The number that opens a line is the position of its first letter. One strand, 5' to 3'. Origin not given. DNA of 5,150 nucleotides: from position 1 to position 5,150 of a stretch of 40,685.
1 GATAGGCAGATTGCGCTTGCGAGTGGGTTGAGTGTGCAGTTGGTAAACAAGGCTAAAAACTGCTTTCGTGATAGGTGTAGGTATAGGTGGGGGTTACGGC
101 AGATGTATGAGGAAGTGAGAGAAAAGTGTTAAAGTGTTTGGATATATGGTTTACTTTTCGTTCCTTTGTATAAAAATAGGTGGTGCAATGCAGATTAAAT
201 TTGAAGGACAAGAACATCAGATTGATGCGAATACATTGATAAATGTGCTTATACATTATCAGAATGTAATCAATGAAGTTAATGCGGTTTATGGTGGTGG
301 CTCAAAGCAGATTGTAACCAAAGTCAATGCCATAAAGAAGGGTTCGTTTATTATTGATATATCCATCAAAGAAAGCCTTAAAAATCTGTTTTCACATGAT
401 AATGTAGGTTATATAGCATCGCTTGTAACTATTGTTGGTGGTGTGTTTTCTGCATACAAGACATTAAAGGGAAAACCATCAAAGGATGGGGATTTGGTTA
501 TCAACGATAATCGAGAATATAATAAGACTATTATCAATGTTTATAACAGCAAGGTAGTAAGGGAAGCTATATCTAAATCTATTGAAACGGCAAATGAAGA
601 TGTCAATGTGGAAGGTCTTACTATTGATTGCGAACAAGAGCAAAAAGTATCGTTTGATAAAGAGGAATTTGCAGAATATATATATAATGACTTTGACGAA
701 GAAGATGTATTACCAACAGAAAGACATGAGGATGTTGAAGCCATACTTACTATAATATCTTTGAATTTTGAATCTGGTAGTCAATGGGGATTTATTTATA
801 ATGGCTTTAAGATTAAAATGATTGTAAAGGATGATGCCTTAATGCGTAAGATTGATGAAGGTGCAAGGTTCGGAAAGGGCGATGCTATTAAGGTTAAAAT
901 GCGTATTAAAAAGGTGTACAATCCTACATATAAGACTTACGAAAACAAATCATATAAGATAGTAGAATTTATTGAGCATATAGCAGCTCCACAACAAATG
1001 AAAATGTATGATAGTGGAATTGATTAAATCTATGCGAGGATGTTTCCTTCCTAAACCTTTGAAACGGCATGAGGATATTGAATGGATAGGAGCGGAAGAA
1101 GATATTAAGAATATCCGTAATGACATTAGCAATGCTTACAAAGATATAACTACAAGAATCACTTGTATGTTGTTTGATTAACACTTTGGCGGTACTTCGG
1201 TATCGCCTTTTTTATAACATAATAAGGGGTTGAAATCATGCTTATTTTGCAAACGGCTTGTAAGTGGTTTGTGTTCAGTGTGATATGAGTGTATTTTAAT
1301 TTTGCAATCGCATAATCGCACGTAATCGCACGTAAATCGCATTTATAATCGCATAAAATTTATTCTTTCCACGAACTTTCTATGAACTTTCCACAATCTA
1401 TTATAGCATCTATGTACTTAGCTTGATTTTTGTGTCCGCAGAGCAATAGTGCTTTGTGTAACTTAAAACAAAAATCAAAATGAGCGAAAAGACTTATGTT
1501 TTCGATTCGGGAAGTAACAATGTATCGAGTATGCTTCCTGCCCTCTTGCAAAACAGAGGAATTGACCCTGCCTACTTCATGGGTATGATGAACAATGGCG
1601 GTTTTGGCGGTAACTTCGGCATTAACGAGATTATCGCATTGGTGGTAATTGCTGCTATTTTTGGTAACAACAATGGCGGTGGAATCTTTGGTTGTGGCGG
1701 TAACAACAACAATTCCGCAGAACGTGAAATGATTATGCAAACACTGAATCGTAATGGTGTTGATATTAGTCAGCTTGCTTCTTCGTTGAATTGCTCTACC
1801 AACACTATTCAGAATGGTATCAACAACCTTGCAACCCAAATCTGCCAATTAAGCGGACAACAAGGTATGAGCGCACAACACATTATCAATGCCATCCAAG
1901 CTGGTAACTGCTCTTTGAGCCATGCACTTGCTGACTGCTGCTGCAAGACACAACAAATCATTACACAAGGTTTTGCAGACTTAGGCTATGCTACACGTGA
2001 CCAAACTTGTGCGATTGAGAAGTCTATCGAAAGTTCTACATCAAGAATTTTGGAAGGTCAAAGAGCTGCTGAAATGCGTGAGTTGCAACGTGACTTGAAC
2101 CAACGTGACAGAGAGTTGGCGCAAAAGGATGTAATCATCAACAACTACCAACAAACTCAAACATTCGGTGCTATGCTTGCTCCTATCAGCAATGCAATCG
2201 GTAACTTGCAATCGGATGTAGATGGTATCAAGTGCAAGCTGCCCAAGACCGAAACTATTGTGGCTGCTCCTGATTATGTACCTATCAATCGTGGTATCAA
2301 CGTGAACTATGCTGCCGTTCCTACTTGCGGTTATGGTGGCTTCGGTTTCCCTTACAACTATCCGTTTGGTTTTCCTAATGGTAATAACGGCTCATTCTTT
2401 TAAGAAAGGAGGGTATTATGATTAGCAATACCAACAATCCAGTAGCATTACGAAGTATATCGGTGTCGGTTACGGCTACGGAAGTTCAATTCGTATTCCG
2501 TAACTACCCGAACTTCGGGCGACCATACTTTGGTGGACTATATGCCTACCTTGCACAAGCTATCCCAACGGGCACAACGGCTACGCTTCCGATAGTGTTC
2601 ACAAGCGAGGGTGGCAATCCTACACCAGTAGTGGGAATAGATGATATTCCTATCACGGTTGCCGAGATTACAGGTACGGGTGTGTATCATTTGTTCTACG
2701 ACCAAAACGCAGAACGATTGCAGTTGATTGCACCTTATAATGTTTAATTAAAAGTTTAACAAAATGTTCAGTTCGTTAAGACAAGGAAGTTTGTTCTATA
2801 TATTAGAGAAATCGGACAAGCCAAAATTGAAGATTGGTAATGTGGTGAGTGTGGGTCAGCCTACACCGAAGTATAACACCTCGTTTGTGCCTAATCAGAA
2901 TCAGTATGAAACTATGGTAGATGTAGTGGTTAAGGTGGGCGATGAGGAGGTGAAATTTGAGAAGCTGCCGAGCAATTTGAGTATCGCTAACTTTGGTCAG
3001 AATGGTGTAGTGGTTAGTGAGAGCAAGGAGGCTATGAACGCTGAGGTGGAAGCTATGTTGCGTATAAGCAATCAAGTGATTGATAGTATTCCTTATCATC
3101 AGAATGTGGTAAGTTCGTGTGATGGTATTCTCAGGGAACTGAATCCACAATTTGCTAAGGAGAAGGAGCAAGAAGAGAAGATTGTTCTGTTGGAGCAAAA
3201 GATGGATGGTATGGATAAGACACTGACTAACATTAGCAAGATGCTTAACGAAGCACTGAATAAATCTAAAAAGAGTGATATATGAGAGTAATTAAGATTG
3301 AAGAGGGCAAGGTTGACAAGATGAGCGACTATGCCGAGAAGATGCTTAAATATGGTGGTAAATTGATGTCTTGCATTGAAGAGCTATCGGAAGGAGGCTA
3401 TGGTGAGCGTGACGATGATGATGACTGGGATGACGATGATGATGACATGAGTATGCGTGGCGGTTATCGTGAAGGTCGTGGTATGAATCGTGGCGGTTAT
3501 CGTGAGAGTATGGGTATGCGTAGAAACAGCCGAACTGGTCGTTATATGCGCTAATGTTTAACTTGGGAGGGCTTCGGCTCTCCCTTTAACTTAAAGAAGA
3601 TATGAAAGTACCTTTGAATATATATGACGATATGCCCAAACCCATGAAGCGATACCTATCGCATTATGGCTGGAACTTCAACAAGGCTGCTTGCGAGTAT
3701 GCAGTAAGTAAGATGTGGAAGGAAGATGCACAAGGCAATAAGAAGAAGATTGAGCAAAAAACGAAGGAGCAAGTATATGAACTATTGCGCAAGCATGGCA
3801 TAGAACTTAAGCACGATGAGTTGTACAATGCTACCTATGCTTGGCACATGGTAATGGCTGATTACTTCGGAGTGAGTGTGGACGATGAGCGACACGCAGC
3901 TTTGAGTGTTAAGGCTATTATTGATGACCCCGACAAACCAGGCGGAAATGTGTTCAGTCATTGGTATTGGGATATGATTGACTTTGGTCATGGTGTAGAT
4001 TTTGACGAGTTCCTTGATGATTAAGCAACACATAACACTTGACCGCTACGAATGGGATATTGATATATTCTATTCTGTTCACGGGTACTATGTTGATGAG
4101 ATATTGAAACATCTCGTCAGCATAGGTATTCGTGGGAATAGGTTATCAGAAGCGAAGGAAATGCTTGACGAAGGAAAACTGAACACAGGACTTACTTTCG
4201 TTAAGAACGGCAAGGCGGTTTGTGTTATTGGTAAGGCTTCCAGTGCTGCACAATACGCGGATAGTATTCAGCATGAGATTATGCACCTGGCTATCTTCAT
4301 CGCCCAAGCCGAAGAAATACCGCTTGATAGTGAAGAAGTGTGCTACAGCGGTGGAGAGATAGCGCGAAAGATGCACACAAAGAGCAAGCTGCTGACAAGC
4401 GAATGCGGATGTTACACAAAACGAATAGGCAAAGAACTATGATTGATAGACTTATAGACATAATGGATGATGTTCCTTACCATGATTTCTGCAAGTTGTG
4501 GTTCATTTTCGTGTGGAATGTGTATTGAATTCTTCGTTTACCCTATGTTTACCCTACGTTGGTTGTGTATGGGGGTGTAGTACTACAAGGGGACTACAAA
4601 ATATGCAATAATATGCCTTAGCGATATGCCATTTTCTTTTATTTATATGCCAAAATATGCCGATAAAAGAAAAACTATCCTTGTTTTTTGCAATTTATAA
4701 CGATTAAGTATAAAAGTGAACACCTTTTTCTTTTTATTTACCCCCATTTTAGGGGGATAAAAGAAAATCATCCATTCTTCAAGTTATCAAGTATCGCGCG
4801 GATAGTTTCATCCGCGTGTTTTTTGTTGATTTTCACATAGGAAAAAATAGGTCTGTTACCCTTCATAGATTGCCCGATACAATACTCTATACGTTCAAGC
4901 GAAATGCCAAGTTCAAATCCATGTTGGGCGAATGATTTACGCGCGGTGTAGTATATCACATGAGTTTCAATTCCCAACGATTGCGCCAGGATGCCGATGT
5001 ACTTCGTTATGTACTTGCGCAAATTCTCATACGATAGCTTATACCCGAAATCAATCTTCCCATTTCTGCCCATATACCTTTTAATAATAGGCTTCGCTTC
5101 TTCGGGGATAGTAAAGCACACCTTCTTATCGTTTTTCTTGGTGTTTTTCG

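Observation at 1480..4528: Six-gene orphan operon between the lysis cassette and attP: candidate lysogenic-conversion, defence or unrecognised virion system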

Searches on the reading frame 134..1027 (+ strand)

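Call 5: search_protein_families(library=pfam, proteins=[window:134-1027:+], max_evalue=1)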
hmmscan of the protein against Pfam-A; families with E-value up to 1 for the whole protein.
window:134-1027:+ (297 aa): 0 families

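Call 6: search_protein_families(library=phrogs, proteins=[window:134-1027:+], max_evalue=1)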
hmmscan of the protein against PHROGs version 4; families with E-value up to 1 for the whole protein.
window:134-1027:+ (297 aa): 2 families
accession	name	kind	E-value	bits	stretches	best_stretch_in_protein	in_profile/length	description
phrog_3243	-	unknown function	1.8e-37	130.2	1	19-289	12-291/293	-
phrog_6664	-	unknown function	0.16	13.5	1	91-135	8-56/97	-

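Call 9: search_protein_families(library=ncbifam, proteins=[window:134-1027:+], max_evalue=1)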
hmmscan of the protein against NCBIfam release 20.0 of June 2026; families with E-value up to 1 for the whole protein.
window:134-1027:+ (297 aa): 1 family
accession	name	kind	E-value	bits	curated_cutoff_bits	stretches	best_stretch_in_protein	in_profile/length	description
NF053583.1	LAPAL_fam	equivalog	3.6e-55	187.4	60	1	20-283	2-291/292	LAPAL motif-containing putative phage structural protein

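Call 10: search_protein_families(library=padloc, proteins=[window:134-1027:+], max_evalue=1)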
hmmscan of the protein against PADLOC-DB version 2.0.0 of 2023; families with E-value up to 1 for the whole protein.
window:134-1027:+ (297 aa): 1 family
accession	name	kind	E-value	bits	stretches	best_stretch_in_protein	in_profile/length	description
PDLC05015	PDC-S42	-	1e-30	105.3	1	19-291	6-298/302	-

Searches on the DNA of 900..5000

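Call 92: search_rna_families(source=window, start=900, end=5000, threshold=evalue, max_evalue=1)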
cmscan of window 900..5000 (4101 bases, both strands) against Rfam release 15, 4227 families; matches with E-value up to 1: 6.
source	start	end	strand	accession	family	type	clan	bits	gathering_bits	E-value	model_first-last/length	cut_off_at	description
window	4700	4829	+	RF00558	L20_leader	Cis-reg; leader;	-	23.9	58.7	0.15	1-127/127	no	Ribosomal protein L20 leader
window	4080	4135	+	RF03260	mir-8229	Gene; miRNA;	-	23.6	45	0.17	1-59/59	no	mir-8229 microRNA precursor family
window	4073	4143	+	RF03347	mir-2816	Gene; miRNA;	-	23.2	49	0.14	1-74/74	no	mir-2816 microRNA precursor family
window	4695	4822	+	RF01398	isrP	Gene; sRNA;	-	23.1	45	0.23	1-148/148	no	isrP Hfq binding RNA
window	1152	1218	+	RF02538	TarB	Gene; sRNA;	-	21.3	80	0.96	1-79/79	no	Vibrio ToxT activated RNA TarB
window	3414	3462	+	RF01136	sR28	Gene; snRNA; snoRNA; CD-box;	-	16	39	0.66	1-55/55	no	Small nucleolar RNA sR28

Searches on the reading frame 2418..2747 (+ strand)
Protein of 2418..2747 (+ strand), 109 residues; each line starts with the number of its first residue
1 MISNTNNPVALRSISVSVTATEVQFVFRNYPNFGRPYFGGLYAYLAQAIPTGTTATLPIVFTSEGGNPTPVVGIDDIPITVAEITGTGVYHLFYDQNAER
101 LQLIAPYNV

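Call 5: search_protein_families(library=pfam, proteins=[window:2418-2747:+], max_evalue=1)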
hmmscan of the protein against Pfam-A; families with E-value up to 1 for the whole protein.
window:2418-2747:+ (109 aa): 0 families

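Call 6: search_protein_families(library=phrogs, proteins=[window:2418-2747:+], max_evalue=1)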
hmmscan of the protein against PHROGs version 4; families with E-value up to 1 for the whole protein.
window:2418-2747:+ (109 aa): 2 families
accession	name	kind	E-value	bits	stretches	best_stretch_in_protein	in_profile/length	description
phrog_31654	-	unknown function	1.6e-17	64.8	1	10-104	23-116/141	-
phrog_8327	-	unknown function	0.035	14.8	1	38-82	33-77/167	-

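Call 9: search_protein_families(library=ncbifam, proteins=[window:2418-2747:+], max_evalue=1)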
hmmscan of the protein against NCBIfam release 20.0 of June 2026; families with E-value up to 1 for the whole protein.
window:2418-2747:+ (109 aa): 0 families

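Call 10: search_protein_families(library=padloc, proteins=[window:2418-2747:+], max_evalue=1)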
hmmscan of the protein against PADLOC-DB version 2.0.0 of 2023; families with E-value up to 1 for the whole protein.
window:2418-2747:+ (109 aa): 0 families

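Call 69: search_solved_structures(query=A5, max_evalue=10, show_alignments=2)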
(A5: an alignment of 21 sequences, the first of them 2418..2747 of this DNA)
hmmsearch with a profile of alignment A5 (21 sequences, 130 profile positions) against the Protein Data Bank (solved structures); distinct sequences matched with E-value up to 10: 5.
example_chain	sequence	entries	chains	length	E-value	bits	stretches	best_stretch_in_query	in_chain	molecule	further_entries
1hdg_O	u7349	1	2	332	0.14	15.4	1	52-105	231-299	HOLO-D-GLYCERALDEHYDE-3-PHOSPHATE DEHYDROGENASE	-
7zc6_G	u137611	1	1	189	0.53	13.5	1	57-115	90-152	RnfG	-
2yz7_A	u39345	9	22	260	0.92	12.8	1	23-96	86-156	D-3-hydroxybutyrate dehydrogenase | 3-hydroxybutyrate dehydrogenase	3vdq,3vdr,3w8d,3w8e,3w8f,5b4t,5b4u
4wce_S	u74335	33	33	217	1.8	11.8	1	82-120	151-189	50S ribosomal protein L25 | Large ribosomal subunit protein bL25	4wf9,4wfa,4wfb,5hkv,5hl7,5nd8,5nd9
7p48_T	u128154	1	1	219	1.9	11.8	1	82-120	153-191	50S ribosomal protein L25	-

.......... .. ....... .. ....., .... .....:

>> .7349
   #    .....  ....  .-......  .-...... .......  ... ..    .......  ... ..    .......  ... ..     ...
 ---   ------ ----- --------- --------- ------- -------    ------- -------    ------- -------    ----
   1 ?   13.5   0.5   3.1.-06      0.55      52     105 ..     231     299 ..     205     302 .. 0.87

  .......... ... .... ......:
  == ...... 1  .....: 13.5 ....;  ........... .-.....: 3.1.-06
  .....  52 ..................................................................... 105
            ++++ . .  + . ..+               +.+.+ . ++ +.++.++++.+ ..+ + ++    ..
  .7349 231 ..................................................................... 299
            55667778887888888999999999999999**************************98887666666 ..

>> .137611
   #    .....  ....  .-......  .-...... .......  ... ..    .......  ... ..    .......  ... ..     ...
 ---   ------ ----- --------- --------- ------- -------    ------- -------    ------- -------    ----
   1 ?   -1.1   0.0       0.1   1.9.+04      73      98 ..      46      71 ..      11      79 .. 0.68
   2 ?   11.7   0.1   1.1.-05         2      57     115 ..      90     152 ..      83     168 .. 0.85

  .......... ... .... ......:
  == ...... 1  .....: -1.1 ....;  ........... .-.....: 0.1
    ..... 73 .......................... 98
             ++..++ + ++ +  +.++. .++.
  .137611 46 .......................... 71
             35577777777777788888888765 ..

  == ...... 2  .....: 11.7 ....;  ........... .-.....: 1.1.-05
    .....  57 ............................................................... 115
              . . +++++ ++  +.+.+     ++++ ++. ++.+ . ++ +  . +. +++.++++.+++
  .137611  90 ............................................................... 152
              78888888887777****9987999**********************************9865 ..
